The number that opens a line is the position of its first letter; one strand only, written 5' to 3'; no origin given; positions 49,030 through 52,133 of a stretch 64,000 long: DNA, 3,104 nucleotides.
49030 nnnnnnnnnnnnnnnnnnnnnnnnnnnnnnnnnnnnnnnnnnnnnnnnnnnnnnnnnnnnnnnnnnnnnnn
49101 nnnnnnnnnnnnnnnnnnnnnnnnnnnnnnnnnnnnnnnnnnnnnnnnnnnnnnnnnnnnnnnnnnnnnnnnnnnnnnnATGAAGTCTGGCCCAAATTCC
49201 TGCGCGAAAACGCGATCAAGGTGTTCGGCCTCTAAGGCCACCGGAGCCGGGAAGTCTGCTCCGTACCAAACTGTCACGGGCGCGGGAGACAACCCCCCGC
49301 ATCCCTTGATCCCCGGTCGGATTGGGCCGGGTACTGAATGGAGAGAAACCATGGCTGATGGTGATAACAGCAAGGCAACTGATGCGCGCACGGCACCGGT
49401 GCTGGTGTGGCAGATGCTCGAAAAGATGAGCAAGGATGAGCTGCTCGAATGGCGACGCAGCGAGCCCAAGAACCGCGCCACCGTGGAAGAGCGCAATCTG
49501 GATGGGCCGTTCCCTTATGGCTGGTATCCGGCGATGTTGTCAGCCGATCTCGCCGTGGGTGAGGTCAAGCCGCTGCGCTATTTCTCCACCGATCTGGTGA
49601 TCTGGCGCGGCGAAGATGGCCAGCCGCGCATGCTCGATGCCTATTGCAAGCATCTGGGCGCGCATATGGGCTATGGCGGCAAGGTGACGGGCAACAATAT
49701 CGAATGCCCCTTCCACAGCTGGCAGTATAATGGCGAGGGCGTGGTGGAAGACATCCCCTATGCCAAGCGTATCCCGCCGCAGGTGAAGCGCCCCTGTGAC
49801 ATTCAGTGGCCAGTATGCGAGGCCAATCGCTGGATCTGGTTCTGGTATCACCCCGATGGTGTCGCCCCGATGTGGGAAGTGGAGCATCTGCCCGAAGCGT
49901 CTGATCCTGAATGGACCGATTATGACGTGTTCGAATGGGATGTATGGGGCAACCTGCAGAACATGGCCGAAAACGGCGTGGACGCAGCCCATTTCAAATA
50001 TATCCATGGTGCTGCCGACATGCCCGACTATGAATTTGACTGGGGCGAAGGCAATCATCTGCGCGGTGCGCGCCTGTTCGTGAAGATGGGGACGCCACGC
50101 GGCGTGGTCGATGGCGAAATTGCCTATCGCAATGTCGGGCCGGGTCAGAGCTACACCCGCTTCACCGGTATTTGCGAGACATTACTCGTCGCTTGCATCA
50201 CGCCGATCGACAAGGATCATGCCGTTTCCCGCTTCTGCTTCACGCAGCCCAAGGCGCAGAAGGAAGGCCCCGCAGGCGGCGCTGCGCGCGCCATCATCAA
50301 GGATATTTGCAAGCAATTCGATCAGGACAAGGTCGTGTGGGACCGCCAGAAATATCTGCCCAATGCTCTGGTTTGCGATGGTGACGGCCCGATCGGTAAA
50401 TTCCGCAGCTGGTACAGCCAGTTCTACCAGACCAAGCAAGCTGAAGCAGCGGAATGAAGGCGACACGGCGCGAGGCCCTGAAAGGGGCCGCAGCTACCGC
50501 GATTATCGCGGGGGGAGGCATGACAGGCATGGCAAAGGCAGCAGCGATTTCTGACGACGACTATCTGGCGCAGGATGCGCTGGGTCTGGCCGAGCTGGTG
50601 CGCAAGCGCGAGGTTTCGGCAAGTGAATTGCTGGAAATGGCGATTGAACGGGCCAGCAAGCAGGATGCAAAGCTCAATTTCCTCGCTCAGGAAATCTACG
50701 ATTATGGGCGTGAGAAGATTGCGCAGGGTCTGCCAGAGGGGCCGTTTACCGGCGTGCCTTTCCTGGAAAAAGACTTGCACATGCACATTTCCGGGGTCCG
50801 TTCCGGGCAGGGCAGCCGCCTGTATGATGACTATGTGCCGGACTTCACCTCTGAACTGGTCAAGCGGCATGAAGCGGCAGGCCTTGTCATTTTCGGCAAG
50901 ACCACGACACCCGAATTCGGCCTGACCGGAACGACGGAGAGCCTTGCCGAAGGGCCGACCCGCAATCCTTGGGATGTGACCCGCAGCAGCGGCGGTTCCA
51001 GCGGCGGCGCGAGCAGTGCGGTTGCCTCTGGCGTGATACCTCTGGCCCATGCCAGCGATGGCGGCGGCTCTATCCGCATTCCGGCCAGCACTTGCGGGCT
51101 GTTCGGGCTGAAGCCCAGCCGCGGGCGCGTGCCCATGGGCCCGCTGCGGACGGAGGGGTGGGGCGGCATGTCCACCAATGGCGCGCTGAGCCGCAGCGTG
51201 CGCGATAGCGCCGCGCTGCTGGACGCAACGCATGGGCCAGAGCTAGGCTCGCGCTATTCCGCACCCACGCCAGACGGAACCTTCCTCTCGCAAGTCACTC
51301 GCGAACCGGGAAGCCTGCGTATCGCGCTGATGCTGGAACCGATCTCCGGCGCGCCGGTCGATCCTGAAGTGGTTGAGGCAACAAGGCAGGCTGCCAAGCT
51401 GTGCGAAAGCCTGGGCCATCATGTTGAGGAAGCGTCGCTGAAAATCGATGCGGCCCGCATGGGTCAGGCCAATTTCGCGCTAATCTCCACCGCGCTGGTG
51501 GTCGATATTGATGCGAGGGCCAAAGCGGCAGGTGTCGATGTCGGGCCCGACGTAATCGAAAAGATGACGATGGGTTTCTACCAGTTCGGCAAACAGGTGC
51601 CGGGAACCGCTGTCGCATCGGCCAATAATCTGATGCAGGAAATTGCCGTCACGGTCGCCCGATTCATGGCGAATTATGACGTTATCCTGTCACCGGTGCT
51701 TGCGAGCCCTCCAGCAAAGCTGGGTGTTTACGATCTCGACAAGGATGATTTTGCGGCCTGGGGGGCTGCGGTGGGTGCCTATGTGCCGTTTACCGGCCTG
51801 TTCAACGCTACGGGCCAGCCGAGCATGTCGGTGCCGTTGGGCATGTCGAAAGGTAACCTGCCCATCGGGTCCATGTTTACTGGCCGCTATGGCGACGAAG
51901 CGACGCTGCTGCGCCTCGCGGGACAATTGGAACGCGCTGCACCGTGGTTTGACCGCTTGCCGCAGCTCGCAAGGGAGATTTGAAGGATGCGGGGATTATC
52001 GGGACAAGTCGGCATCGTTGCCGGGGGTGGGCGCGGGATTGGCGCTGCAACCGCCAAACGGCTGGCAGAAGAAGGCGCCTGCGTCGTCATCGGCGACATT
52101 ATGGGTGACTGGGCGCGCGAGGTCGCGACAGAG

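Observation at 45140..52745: Unusual seven-gene module: two CoA ligases, an amidohydrolase_2, an extended KshA-like Rieske oxygenase, a Tat-amidase and an SDR, followed by an MFS transporter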

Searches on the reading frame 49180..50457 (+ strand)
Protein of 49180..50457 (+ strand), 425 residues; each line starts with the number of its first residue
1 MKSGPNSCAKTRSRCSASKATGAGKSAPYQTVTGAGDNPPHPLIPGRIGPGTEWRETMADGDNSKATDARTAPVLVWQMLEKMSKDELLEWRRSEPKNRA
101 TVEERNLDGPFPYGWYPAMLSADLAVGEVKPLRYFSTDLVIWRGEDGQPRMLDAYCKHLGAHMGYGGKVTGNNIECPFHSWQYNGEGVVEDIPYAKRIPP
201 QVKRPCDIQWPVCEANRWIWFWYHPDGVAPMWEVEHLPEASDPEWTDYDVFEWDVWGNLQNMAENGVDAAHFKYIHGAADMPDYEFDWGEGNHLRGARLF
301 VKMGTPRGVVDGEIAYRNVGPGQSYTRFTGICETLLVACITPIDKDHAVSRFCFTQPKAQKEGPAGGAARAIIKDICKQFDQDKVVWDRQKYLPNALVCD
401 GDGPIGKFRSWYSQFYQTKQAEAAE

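Call 3: search_protein_families(library=pfam, proteins=[window:49180-50457:+], max_evalue=0.00001)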
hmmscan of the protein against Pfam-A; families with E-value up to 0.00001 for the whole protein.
window:49180-50457:+ (425 aa): 2 families
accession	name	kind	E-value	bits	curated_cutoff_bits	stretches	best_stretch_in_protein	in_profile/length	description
PF19298.5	KshA_C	-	3.2e-31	109.5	23.3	1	222-416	2-207/207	3-Ketosteroid 9alpha-hydroxylase C-terminal domain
PF00355.32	Rieske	-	1.3e-19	70.4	20.3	1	115-198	2-84/88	Rieske [2Fe-2S] domain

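Call 4: search_protein_families(library=ncbifam, proteins=[window:49180-50457:+], max_evalue=0.00001)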
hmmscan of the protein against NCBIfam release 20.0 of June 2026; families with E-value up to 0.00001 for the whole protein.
window:49180-50457:+ (425 aa): 1 family
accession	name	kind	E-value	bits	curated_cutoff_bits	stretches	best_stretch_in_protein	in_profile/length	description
NF052579.1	BetMthstMoxSdmAMthl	equivalog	6.3e-10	38.5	600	1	115-276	18-178/351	4beta-methylsterol monooxygenase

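Call 23: find_homologous_proteins(query=window:49180-50457:+, max_evalue=1e-20)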
Query window:49180-50457:+ (425 aa): 1006 proteins with E <= 1e-20 among 8000 candidates; the best 120 are listed.
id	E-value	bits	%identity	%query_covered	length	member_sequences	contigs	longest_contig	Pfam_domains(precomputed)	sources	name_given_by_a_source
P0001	1.8e-235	800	90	84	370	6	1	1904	PF00355.33,PF19298.6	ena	-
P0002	3.6e-230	783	86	86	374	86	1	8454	PF00355.33,PF19298.6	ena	-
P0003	2.5e-223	760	84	87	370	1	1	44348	PF00355.33,PF19298.6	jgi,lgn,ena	-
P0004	3.8e-217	740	83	85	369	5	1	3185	PF00355.33,PF19298.6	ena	-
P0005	6.5e-213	726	80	84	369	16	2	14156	PF00355.33,PF19298.6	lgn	-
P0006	7.6e-209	712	78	86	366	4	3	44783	PF00355.33,PF19298.6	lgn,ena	-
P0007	2.3e-204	698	79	83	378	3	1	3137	PF00355.33,PF19112.7,PF19298.6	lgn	-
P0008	4.4e-202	690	77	84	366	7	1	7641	PF00355.33,PF19112.7,PF19298.6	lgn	-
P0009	8.5e-201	686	76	86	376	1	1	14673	PF00355.33,PF19298.6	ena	-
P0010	8.8e-197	673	76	84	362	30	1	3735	PF00355.33,PF19112.7,PF19298.6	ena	-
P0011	5.5e-194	663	75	84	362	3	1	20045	PF00355.33,PF19112.7,PF19298.6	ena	-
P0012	5.7e-193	660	73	84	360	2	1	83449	PF00355.33,PF19298.6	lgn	-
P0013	9.9e-193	659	73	84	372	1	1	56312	PF00355.33,PF19112.7,PF19298.6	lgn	-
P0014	6.8e-190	650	74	85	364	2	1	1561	PF00355.33,PF19298.6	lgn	-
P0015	1.6e-188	645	72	84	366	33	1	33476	PF00355.33,PF19298.6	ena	-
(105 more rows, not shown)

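Call 26: find_related_loci(query=A1, collection=genome_contigs, flank=10000)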
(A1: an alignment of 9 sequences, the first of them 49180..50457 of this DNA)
Query A1 (425 aa) in genome_contigs; peptide patterns used: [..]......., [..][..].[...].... (x = any residue, [..] = any of these).
285 stretches matched a pattern; 210 encode a relative of the query (tblastn E <= 1e-3); the best 80 are kept; 80 distinct loci.
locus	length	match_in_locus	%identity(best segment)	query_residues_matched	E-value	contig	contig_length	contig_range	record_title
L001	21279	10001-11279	77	2-425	0e+0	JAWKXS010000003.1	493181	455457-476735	MAG: Blastomonas sp. isolate BC1.5 BC1.5.fa-3, whole genome shotgun sequence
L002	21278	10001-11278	75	2-423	0e+0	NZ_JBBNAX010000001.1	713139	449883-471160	Erythrobacter alti strain NBRC 111903 contig_01, whole genome shotgun sequence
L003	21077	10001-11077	85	58-416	0e+0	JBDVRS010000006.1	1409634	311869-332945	MAG: Marinomonas sp. isolate LC.122.F.D4_220_49 LC_122_F_D4_220_49_000000000006, whole genome shotgun sequence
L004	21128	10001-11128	76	46-422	0e+0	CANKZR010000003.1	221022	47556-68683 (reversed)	uncultured Sphingomonadaceae bacterium isolate 3-2009-L.fasta genome assembly, contig: NODE_3, whole genome shotgun sequ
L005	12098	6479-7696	69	2-416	0e+0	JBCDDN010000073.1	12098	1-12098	MAG: Pseudomonadota bacterium isolate P01_G01_bin.41 k141_2257037_length_12098_cov_19.8696, whole genome shotgun sequenc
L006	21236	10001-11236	69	2-416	0e+0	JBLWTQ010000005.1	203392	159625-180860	MAG: Parasphingorhabdus sp. isolate EA07-03 A07maxbin.008RE.5K@5, whole genome shotgun sequence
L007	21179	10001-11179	71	21-416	0e+0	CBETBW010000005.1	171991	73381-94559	MAG TPA_asm: uncultured Parasphingorhabdus sp. isolate SRR7614695_binner12_Refined_104 genome assembly, contig: ERZ25083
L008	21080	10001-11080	76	55-416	0e+0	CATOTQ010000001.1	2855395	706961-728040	MAG: uncultured Parasphingorhabdus sp. isolate df269ce3-95a5-471a-b687-7fc4378fab07 genome assembly, contig: contig_1, w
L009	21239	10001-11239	69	1-416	0e+0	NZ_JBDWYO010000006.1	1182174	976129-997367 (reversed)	MAG: Parasphingorhabdus sp. isolate CI.26.F.C1_514_67 CI_26_F_C1_514_67_000000000006, whole genome shotgun sequence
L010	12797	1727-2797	76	58-416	0e+0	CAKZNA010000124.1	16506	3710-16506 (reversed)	MAG TPA_asm: uncultured Sphingomonadales bacterium isolate ERR2094169_bin.63_CONCOCT_v1.1_MAG genome assembly, contig: E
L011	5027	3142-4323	71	22-418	0e+0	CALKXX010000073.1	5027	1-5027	MAG: uncultured Sphingomonadaceae bacterium isolate H2_Bin_MAXBIN__032_sub_2 genome assembly, contig: c_000001001100, wh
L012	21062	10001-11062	76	63-418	0e+0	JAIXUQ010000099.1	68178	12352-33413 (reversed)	MAG: Sphingomonadales bacterium isolate D1_MAG_00034 pond_D1_MAG_00034_000000000105, whole genome shotgun sequence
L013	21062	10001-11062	76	63-418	0e+0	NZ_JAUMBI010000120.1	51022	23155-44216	MAG: Sandarakinorhabdus sp. isolate P_SAND NODE_740_length_51022_cov_1.438373, whole genome shotgun sequence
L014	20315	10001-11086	73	57-416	0e+0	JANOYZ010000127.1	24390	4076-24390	MAG: Novosphingobium sp. isolate VAR_79_metabat_570 VAR_79_k141_1700138, whole genome shotgun sequence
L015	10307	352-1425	72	57-416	0e+0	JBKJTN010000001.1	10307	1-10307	MAG: Novosphingobium sp. isolate ant_bin.62 S1Ck117_5248152_flag_1_multi_17.0000_len_10307, whole genome shotgun sequenc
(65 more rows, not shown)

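Call 38: search_dna_similar(query=window:49351-50457:+, collection=plasmids, mode=protein, max_rows=15, max_evalue=1e-50)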
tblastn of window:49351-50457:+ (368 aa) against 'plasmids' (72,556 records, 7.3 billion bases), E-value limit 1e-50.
Records with a match: 15; places in all: 15; records where one place covers at least 80% of the query: 15.
Best place of each record, by identity: 60-80% 15.
By first word of the organism name: Sphingobium 11; Novosphingobium 4.
By predicted mobility (MOB-suite, as given by PLSDB): non-mobilizable 14; conjugative 1.
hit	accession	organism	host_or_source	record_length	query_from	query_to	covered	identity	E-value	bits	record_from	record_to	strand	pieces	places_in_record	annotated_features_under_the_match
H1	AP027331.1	Sphingobium sp. TomTYG65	-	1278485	1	368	100%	65.6%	6e-163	512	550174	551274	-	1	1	(2Fe-2S)-binding protein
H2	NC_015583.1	Novosphingobium sp. PP1Y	-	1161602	1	359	98%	66.4%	2e-162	510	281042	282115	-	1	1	none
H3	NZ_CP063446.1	Novosphingobium sp. ES2-1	mixed culture,activated sludge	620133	9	359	95%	67.9%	1e-161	508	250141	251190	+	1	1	Rieske 2Fe-2S domain-containing protein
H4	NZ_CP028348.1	Novosphingobium sp. THN1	cell culture,surface water of Lake Taihu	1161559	9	359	95%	67.9%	1e-161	508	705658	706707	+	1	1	record has no annotation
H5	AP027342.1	Sphingobium sp. TomTYG74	-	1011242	1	366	99%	64.8%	2e-161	508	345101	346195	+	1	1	(2Fe-2S)-binding protein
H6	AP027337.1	Sphingobium sp. TomTYG72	-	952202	1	366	99%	64.8%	8e-161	506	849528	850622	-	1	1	(2Fe-2S)-binding protein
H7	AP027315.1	Sphingobium sp. TomMM15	-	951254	1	364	99%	64.7%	2e-159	502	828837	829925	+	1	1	(2Fe-2S)-binding protein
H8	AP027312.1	Sphingobium sp. TomMM7A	-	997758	1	364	99%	64.7%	2e-159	502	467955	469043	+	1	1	(2Fe-2S)-binding protein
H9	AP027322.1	Sphingobium sp. TomTYG43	-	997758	1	364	99%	64.7%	2e-159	502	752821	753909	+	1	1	(2Fe-2S)-binding protein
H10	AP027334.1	Sphingobium sp. TomTYG71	-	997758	1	364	99%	64.7%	2e-159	502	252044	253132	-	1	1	(2Fe-2S)-binding protein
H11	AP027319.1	Sphingobium sp. TomTYG42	-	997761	1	364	99%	64.7%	2e-159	502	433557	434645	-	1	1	(2Fe-2S)-binding protein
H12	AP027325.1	Sphingobium sp. TomTYG46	-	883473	1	364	99%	64.7%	2e-159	502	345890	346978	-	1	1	(2Fe-2S)-binding protein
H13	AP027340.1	Sphingobium sp. TomTYG73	-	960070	1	364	99%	64.4%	1e-158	499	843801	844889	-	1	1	(2Fe-2S)-binding protein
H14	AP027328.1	Sphingobium sp. TomTYG64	-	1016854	1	359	98%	65.0%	2e-158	499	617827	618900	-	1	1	(2Fe-2S)-binding protein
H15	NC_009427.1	Novosphingobium aromaticivorans DSM 12444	-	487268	13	359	94%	67.2%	2e-159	502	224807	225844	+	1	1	Rieske 2Fe-2S domain-containing protein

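Call 39: get_annotated_region(hit=H15, flank=12000)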
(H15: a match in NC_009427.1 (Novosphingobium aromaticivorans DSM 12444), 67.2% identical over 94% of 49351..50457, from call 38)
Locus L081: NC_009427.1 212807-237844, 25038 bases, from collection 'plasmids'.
description: Novosphingobium aromaticivorans DSM 12444 plasmid pNL2, complete sequence
organism: Novosphingobium aromaticivorans DSM 12444 (NCBI taxid 279238)
taxonomy: Bacteria; Pseudomonadota; Alphaproteobacteria; Sphingomonadales; Sphingomonadaceae; Novosphingobium; Novosphingobium aromaticivorans; Novosphingobium aromaticivorans DSM 12444
host: -; source: -; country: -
typing (MOB-suite, as given by PLSDB): non-mobilizable; replicon rep_cluster_531,rep_cluster_545
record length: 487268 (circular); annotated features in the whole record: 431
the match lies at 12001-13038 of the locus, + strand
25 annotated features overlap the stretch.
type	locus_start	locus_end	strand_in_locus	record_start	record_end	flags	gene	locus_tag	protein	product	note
CDS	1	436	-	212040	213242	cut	-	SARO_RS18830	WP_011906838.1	AAA family ATPase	-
CDS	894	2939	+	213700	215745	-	-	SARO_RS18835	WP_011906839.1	PAS domain-containing methyl-accepting chemotaxis protein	GO:0006935 - chemotaxis [Evidence IEA]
CDS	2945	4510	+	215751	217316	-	-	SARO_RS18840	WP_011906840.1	chemotaxis protein CheW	-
CDS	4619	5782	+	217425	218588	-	-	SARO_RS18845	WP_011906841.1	LLM class flavin-dependent oxidoreductase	-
CDS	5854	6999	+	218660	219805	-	-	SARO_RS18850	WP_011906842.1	helix-turn-helix transcriptional regulator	-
CDS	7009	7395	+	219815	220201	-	-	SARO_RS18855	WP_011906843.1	steroid Delta-isomerase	GO:0008202 - steroid metabolic process [Evidence IEA]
CDS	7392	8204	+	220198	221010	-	-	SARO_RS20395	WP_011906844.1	TIM barrel protein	-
CDS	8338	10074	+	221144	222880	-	-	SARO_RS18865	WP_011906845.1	class I adenylate-forming enzyme family protein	-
CDS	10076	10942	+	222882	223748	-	-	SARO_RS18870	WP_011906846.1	amidohydrolase family protein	-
CDS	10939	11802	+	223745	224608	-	-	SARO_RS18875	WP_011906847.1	SDR family NAD(P)-dependent oxidoreductase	-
CDS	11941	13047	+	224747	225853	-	-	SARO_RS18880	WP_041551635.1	Rieske 2Fe-2S domain-containing protein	-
CDS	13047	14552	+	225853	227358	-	-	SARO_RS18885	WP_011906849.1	amidase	-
CDS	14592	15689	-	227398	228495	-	-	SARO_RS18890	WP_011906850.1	NADH:flavin oxidoreductase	-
CDS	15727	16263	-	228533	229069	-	-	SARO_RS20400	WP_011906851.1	Lrp/AsnC family transcriptional regulator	-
CDS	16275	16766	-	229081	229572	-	-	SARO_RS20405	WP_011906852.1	Lrp/AsnC family transcriptional regulator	-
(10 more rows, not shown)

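Call 42: search_solved_structures(query=window:49351-50457:+, max_evalue=0.00001)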
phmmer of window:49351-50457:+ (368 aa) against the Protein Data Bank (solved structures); distinct sequences matched with E-value up to 0.00001: 18.
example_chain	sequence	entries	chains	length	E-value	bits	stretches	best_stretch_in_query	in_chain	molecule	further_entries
4qdf_B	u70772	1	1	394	1.9e-41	145.5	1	52-361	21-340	3-ketosteroid 9alpha-hydroxylase oxygenase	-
4qdc_A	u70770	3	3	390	1e-39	139.8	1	53-360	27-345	3-ketosteroid 9alpha-hydroxylase oxygenase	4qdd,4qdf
2zyl_A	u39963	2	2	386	3.3e-34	121.6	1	53-360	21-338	POSSIBLE OXIDOREDUCTASE | 3-ketosteroid-9-alpha-monooxygenase oxygenase subunit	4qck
7fhr_A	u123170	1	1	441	3.2e-13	52.5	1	57-237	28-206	Putative Phthalate 4,5-dioxygenase, subunit alpha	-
6wnc_A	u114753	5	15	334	1.6e-12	50.3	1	57-221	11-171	SxtDIOX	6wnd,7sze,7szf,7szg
6wn3_A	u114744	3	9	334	4.4e-12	48.8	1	58-220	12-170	SxtT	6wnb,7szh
9ina_A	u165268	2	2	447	1.8e-11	46.7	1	57-220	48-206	Rieske (2Fe-2S) domain protein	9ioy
6ick_A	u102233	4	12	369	9.2e-11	44.4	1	76-221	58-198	Methylxanthine N1-demethylase NdmA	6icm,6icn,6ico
6icp_A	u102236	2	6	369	9.2e-11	44.4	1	76-221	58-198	Methylxanthine N1-demethylase NdmA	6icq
7fjl_A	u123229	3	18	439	1.3e-09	40.6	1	58-226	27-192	Rieske (2Fe-2S) domain protein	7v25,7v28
3gb4_A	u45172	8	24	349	6.9e-09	38.3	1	57-230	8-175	DdmC | Dicamba O-demethylase, oxygenase component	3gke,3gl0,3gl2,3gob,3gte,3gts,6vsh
7qwt_A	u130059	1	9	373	8.6e-09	37.9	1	57-221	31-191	Rieske (2Fe-2S) domain protein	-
4nbc_A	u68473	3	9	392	9.1e-09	37.9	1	54-220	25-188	Terminal oxygenase component of carbazole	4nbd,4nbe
4nbg_A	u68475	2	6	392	9.2e-09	37.8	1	54-220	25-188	Terminal oxygenase component of carbazole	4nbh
1ww9_A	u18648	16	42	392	9.3e-09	37.8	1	54-220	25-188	terminal oxygenase component of carbazole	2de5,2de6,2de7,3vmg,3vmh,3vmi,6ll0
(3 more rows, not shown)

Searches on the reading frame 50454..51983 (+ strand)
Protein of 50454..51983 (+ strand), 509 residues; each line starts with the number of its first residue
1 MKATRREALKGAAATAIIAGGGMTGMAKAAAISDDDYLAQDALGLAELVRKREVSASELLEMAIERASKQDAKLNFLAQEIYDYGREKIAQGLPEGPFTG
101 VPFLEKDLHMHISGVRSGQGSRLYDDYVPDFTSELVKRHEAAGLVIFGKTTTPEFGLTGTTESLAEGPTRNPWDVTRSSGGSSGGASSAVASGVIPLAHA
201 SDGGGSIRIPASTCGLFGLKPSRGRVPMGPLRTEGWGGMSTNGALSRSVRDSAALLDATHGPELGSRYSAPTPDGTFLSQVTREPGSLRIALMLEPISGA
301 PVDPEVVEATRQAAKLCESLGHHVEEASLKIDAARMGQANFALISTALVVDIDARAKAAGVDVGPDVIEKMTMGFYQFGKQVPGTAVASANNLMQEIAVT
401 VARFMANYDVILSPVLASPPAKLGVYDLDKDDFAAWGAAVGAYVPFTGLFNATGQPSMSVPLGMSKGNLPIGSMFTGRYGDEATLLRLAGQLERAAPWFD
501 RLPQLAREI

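Call 3: search_protein_families(library=pfam, proteins=[window:50454-51983:+], max_evalue=0.00001)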
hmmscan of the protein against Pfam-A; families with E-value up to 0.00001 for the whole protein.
window:50454-51983:+ (509 aa): 1 family
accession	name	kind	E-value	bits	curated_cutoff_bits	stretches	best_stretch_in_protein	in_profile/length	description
PF01425.27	Amidase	-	3.2e-83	280.7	27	1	58-486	1-445/445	Amidase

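Call 4: search_protein_families(library=ncbifam, proteins=[window:50454-51983:+], max_evalue=0.00001)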
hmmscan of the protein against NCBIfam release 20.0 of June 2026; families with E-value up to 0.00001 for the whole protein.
window:50454-51983:+ (509 aa): 26 families (the best 25 are shown)
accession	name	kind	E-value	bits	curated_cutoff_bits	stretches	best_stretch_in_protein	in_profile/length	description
NF005899.0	PRK07869.1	equivalog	2.9e-109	366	418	1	28-498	3-464/471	amidase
NF009119.0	PRK12470.1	equivalog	8.5e-94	315.2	498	1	44-504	13-460/462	amidase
NF005099.0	PRK06529.1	equivalog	1.4e-88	297.8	505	2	40-431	4-395/484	amidase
NF004717.0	PRK06061.1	equivalog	5.7e-77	259.4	498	1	46-505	23-476/483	amidase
NF004815.0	PRK06169.1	equivalog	3.3e-75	253.4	506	1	41-504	11-467/471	amidase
NF005450.0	PRK07042.1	equivalog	1.4e-63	215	458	1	42-505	9-461/464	amidase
NF005687.0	PRK07487.1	subfamily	7.1e-62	209.7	428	1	41-495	9-455/468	amidase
NF005686.0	PRK07486.1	subfamily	1.3e-61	208.8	465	1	32-503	6-480/486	amidase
TIGR00132.1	gatA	equivalog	1.4e-55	188.9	481.1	2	46-347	2-302/466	Asp-tRNA(Asn)/Glu-tRNA(Gln) amidotransferase subunit GatA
NF005565.0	PRK07235.1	subfamily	5.7e-55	186.9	545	2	91-341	81-328/506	amidase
NF004816.0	PRK06170.1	equivalog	1.1e-54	185.9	503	1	41-501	13-487/493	amidase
NF006631.0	PRK09201.1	equivalog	9.9e-52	176.2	461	1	41-495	8-454/466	AtzE family amidohydrolase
TIGR02715.1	amido_AtzE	subfamily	1.4e-49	169.3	425.75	1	45-495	5-447/452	AtzE family amidohydrolase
NF005688.0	PRK07488.1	equivalog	3.4e-42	145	532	1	43-495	14-465/474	indoleacetamide hydrolase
NF005460.0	PRK07056.1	subfamily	3.1e-32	112.1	447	1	49-495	17-452/457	amidase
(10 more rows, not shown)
